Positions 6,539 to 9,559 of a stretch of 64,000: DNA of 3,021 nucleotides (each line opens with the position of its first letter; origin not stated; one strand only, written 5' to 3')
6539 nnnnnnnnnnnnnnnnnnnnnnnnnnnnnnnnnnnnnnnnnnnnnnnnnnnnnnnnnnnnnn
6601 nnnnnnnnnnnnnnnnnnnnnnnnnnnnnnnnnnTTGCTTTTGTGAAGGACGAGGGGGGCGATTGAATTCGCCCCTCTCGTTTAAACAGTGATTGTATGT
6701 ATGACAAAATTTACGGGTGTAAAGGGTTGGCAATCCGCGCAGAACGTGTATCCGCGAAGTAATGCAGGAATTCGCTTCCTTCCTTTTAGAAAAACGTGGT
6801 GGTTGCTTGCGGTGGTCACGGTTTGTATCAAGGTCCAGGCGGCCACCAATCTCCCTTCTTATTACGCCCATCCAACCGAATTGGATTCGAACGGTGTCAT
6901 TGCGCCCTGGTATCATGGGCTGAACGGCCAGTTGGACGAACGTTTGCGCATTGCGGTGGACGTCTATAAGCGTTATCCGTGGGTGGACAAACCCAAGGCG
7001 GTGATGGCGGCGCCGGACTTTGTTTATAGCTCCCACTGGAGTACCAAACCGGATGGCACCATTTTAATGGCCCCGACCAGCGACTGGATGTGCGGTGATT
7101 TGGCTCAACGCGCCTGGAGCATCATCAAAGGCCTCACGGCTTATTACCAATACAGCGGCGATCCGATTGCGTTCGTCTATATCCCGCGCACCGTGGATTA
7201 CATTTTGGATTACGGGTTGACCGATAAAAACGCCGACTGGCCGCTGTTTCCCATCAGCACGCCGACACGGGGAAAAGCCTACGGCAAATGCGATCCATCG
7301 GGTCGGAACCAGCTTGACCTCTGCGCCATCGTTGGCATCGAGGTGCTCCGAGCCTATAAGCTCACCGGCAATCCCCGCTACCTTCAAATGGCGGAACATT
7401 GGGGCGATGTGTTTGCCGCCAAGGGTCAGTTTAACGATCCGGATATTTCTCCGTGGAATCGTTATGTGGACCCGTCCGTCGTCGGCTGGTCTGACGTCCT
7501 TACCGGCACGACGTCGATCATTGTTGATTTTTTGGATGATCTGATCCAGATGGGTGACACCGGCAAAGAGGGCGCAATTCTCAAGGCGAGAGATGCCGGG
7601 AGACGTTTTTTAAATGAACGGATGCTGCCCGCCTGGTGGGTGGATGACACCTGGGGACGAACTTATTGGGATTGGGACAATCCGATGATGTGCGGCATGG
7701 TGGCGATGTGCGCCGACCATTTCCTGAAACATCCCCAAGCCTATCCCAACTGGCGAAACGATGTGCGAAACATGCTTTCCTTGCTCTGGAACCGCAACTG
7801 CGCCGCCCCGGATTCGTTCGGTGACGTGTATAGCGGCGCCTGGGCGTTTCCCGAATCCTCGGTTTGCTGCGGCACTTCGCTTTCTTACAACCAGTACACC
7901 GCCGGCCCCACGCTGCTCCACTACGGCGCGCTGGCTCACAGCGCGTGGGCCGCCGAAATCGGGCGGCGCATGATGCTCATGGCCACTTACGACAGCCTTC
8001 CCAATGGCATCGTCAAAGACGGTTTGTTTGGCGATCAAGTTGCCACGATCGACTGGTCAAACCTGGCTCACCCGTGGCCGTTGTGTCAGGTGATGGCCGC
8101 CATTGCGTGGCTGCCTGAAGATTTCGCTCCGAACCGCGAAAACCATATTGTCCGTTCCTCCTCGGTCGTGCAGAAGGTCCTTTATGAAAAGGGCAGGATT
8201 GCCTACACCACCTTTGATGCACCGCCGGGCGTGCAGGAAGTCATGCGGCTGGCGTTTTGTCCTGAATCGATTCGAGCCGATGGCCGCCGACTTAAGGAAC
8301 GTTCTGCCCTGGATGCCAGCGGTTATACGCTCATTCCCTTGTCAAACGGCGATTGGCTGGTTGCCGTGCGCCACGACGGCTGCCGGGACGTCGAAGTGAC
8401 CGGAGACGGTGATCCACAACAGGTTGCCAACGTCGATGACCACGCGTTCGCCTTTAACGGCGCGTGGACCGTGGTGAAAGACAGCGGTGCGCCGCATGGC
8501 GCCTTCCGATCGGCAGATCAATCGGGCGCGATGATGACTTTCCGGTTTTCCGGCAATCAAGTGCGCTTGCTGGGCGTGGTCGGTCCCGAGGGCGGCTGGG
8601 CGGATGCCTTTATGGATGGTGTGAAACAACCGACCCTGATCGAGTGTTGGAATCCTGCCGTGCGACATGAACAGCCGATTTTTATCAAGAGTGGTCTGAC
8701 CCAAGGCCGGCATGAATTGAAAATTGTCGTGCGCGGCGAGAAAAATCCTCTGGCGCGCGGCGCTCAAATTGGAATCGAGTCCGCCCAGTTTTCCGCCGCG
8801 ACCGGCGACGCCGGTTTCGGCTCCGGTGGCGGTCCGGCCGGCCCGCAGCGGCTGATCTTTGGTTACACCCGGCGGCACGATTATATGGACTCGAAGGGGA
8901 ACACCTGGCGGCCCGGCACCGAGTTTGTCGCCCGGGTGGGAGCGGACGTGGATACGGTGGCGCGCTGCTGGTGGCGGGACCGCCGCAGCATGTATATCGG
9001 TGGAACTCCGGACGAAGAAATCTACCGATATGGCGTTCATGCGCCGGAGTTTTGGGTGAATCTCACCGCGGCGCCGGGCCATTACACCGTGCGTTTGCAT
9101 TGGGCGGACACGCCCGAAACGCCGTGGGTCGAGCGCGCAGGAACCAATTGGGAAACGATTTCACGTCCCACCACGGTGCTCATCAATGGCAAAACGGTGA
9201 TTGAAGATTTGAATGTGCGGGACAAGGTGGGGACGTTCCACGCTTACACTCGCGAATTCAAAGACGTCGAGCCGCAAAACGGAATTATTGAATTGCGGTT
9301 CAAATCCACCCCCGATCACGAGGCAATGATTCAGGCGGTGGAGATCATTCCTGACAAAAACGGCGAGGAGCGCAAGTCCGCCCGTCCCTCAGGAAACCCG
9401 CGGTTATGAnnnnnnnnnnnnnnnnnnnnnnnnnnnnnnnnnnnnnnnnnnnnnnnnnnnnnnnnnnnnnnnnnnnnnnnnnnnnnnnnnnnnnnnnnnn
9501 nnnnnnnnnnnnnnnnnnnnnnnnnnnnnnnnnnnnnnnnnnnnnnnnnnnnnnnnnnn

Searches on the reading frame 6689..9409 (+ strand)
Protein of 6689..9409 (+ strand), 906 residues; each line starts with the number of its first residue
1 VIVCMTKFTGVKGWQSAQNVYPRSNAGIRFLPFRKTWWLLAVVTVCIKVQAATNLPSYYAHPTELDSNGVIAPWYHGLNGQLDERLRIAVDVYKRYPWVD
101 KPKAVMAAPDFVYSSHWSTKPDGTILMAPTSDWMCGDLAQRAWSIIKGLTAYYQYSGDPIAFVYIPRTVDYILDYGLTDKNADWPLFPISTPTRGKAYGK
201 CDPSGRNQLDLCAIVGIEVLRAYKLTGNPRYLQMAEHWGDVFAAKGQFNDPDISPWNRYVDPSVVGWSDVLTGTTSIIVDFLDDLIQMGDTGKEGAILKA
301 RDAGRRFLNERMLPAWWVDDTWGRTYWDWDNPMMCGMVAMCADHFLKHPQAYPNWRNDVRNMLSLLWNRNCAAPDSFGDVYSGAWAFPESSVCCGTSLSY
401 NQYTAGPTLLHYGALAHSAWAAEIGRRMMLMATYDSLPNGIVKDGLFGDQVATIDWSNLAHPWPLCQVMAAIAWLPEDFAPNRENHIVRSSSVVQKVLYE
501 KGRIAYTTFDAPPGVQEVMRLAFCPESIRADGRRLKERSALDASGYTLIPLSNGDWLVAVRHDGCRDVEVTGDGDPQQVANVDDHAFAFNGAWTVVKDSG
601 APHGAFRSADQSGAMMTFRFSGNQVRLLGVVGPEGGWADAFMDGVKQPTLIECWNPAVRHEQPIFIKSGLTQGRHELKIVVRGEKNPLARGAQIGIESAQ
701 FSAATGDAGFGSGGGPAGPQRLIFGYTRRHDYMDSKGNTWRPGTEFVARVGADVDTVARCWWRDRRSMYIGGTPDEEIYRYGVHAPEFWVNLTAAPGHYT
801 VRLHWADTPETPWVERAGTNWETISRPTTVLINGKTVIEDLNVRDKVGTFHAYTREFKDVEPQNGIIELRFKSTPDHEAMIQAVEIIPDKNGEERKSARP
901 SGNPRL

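Call 10: search_protein_families(library=pfam, proteins=[window:6689-9409:+])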
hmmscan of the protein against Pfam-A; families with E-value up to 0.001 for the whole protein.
window:6689-9409:+ (906 aa): 1 family
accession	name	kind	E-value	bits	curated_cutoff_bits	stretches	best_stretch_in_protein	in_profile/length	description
PF11721.14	Malectin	-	2.3e-06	28.1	23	1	758-882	39-150/163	Malectin domain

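Call 37: search_solved_structures(query=window:6689-9409:+, max_evalue=1)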
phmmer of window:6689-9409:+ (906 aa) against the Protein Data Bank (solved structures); distinct sequences matched with E-value up to 1: 2.
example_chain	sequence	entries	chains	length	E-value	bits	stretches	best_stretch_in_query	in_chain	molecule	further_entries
6ltf_A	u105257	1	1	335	0.16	12.9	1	688-750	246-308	Isocitrate dehydrogenase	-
6m3s_A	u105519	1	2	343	0.16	12.8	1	688-750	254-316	Isocitrate dehydrogenase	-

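Call 38: search_protein_families(library=pfam, proteins=[window:6689-9409:+], max_evalue=1)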
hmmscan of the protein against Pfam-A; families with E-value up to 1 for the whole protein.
window:6689-9409:+ (906 aa): 3 families
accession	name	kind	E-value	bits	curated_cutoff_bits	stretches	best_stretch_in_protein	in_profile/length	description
PF11721.14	Malectin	-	2.3e-06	28.1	23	1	758-882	39-150/163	Malectin domain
PF17996.7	CE2_N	-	0.13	12.8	27.9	1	611-685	17-86/108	Carbohydrate esterase 2 N-terminal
PF07944.18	Beta-AFase-like_GH127_cat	-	0.22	10.9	24.9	0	146-239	131-204/376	Beta-L-arabinofuranosidase, GH127 catalytic domain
